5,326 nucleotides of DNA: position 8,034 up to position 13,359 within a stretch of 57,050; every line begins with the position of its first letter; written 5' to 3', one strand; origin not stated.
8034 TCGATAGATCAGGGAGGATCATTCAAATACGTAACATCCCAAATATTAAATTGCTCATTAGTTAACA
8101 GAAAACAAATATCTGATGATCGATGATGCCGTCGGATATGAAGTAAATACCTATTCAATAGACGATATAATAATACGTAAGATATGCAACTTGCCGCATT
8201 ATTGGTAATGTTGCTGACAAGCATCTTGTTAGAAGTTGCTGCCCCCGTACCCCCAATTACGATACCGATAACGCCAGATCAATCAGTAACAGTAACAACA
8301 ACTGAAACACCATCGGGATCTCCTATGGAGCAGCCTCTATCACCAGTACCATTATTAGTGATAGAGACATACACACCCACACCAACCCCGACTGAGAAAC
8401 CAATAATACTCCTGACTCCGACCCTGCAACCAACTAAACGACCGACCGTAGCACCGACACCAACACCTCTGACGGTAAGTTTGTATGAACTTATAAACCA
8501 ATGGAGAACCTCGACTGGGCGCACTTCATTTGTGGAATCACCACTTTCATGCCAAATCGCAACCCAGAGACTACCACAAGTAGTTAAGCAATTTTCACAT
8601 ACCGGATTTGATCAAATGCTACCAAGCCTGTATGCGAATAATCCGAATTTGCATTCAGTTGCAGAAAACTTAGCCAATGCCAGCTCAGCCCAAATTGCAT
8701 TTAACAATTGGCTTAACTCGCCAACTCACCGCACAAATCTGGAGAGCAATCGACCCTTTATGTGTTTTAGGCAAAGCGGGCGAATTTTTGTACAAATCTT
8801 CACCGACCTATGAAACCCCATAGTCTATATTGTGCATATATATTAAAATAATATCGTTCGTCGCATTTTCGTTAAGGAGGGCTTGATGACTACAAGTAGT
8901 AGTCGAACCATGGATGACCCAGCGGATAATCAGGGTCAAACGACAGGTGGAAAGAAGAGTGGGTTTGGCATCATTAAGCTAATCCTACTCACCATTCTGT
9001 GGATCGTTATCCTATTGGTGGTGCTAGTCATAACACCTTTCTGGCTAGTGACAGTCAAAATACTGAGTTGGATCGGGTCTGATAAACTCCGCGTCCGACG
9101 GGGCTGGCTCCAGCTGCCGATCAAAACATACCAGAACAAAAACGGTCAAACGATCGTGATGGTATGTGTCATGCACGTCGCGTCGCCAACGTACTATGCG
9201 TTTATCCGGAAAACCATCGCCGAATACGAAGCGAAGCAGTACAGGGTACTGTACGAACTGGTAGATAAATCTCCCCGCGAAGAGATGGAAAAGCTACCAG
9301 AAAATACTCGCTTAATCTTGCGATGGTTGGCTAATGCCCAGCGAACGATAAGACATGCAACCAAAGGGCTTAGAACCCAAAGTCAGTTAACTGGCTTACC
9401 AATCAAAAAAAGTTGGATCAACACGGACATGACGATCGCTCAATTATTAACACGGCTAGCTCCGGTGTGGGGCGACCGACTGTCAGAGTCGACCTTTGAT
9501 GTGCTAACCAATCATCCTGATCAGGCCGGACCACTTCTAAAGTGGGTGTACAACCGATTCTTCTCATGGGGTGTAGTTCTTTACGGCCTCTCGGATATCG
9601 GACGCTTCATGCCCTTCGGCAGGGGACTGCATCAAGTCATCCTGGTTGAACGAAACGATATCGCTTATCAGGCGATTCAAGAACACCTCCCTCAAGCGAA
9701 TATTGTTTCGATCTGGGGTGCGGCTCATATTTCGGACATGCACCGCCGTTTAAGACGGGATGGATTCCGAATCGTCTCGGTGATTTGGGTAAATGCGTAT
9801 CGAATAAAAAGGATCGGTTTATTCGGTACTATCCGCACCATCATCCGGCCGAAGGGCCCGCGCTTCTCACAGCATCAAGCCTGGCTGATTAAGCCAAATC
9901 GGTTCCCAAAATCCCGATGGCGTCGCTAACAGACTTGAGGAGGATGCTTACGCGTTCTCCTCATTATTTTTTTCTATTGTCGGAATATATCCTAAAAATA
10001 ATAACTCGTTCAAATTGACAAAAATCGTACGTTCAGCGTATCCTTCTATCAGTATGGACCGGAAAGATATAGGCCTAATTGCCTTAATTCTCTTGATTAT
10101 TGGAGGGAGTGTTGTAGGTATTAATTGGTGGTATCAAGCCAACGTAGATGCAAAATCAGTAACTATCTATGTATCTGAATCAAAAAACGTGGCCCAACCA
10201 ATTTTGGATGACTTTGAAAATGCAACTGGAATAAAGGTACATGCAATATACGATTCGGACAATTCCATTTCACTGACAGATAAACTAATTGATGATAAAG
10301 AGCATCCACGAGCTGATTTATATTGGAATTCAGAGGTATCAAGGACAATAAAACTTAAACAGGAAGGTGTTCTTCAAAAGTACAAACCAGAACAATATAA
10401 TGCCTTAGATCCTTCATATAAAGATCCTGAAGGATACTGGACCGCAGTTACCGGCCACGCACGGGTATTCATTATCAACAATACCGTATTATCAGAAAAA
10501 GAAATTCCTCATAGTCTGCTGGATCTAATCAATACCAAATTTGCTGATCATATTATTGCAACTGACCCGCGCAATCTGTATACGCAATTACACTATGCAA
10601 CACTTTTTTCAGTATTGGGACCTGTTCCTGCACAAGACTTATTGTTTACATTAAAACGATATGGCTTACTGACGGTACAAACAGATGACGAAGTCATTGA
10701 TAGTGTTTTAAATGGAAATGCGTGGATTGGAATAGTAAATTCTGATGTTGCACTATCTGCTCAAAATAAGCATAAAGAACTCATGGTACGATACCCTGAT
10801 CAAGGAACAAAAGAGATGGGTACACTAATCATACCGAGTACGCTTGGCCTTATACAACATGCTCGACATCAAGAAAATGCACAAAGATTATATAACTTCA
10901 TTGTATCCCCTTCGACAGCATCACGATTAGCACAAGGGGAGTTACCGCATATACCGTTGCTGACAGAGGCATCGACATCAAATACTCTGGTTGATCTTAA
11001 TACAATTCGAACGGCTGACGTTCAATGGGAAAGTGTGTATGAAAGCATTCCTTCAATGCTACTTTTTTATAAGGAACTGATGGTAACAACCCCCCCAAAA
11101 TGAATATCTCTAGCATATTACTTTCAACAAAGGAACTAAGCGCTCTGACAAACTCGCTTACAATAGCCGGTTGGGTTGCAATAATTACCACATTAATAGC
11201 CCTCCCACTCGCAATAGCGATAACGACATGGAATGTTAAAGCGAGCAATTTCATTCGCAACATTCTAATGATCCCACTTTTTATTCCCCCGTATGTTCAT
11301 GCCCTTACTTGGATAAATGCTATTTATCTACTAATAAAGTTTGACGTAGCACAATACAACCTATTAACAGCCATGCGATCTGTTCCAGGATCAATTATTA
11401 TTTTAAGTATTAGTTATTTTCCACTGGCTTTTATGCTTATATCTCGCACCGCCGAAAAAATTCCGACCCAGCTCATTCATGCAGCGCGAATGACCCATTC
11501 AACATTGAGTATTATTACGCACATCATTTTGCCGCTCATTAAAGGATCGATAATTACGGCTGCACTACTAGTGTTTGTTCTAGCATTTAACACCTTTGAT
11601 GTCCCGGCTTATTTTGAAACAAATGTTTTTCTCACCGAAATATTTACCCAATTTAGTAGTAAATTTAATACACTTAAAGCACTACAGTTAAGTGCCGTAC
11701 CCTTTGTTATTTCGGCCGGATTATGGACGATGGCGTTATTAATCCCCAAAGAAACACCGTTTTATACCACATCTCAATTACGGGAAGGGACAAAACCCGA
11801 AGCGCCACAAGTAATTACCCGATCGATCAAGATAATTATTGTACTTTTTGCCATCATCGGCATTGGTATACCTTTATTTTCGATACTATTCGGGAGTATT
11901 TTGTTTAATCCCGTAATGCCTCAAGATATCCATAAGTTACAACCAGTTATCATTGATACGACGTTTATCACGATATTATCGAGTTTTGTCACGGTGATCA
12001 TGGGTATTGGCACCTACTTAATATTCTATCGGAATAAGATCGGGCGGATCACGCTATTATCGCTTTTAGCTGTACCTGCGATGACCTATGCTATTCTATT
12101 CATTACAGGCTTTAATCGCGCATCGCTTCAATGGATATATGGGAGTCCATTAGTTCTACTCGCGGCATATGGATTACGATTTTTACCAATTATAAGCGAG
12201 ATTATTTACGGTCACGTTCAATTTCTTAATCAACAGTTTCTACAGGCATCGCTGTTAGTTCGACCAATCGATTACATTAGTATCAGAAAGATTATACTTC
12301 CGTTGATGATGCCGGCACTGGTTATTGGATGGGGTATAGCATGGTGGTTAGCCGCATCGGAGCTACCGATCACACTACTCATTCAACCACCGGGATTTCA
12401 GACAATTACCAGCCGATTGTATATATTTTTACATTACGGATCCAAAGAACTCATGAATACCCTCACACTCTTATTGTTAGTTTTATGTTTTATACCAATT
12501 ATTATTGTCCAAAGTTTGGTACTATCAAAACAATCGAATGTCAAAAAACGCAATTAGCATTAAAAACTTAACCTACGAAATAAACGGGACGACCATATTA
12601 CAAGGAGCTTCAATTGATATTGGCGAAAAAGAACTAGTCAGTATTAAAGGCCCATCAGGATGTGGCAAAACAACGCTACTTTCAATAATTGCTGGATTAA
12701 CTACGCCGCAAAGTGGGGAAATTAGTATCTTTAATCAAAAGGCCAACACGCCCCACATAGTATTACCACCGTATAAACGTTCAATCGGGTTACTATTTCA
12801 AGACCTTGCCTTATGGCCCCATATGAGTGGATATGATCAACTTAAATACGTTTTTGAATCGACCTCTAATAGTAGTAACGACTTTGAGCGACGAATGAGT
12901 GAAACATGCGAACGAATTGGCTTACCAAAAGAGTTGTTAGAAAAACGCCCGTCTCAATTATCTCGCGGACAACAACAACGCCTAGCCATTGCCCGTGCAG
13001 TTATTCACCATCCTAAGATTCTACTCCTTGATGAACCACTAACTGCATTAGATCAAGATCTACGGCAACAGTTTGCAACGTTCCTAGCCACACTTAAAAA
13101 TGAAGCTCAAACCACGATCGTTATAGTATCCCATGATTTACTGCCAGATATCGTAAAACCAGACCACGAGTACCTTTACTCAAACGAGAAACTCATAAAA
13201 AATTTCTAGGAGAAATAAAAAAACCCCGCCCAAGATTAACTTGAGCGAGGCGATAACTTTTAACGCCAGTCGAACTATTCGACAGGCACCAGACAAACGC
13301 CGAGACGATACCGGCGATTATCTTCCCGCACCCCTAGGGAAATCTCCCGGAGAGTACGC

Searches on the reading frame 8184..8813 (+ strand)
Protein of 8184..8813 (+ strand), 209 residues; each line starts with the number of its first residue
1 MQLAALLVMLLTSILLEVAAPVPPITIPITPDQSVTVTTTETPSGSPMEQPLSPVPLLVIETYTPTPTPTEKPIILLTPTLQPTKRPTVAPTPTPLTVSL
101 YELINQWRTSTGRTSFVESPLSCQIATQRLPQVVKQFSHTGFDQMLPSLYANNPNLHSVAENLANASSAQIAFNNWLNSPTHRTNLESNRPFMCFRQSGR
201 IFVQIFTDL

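Call 49: search_protein_families(library=pfam, proteins=[window:8184-8813:+], max_evalue=0.001)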
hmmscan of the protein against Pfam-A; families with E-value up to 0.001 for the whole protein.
window:8184-8813:+ (209 aa): 1 family
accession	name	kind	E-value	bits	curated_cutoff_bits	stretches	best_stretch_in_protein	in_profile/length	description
PF00188.32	CAP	-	0.00032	22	21.1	1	102-186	2-90/117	Cysteine-rich secretory protein family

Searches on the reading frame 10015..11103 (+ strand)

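Call 49: search_protein_families(library=pfam, proteins=[window:10015-11103:+], max_evalue=0.001)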
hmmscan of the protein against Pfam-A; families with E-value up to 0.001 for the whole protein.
window:10015-11103:+ (362 aa): 4 families
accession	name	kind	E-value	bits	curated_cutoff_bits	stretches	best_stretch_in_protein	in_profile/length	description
PF13343.11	SBP_bac_6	-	1e-19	71.4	24.6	1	113-330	23-233/245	Bacterial extracellular solute-binding protein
PF13416.11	SBP_bac_8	-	3.5e-13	50.4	27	1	64-324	3-270/279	Bacterial extracellular solute-binding protein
PF13531.11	SBP_bac_11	-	3.3e-11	43.8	25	1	50-305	2-221/227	Bacterial extracellular solute-binding protein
PF01547.30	SBP_bac_1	-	1.6e-07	32.1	26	1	60-300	11-304/307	Bacterial extracellular solute-binding protein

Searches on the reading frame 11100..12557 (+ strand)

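Call 49: search_protein_families(library=pfam, proteins=[window:11100-12557:+], max_evalue=0.001)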
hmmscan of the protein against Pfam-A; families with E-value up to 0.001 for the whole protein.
window:11100-12557:+ (485 aa): 1 family
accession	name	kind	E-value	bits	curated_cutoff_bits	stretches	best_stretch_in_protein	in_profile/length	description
PF00528.27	BPD_transp_1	-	2.5e-08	34.3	26.4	1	36-201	3-155/184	Binding-protein-dependent transport system inner membrane component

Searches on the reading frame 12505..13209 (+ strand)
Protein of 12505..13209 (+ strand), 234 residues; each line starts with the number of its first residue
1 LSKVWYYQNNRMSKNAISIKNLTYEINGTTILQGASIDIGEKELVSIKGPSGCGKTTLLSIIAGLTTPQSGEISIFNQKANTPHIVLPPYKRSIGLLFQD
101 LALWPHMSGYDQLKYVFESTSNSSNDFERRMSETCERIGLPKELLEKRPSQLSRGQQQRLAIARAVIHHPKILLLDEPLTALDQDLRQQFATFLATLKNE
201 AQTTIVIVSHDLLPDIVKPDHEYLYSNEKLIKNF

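Call 49: search_protein_families(library=pfam, proteins=[window:12505-13209:+], max_evalue=0.001)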
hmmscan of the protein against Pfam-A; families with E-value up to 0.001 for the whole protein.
window:12505-13209:+ (234 aa): 9 families
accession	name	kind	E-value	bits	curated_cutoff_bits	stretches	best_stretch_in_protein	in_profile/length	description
PF00005.33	ABC_tran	-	1.3e-33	116.9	25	1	32-179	1-136/137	ABC transporter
PF13304.12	AAA_21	-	2e-07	31.8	27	1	109-212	184-300/304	AAA domain, putative AbiEii toxin, Type IV TA system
PF02463.25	SMC_N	-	8.3e-06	25.8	40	1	149-213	134-202/220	RecF/RecN/SMC N terminal domain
PF13476.12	AAA_23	-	3.2e-05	25.1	27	1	27-138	5-105/201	AAA domain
PF02562.22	PhoH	-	0.00034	20.6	27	0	39-72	16-48/205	PhoH-like protein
PF13555.12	AAA_29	-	0.00039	20.6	27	1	33-81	13-59/61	P-loop containing region of AAA domain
PF20703.3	nSTAND1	-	0.00055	20.1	27.1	1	40-215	31-166/379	Novel STAND NTPase 1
PF13191.12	AAA_16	-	0.00067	20.6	32.6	0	38-202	20-132/167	AAA ATPase domain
PF03215.21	Rad17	-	0.00074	19.9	23.8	0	30-69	33-72/186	Rad17 P-loop domain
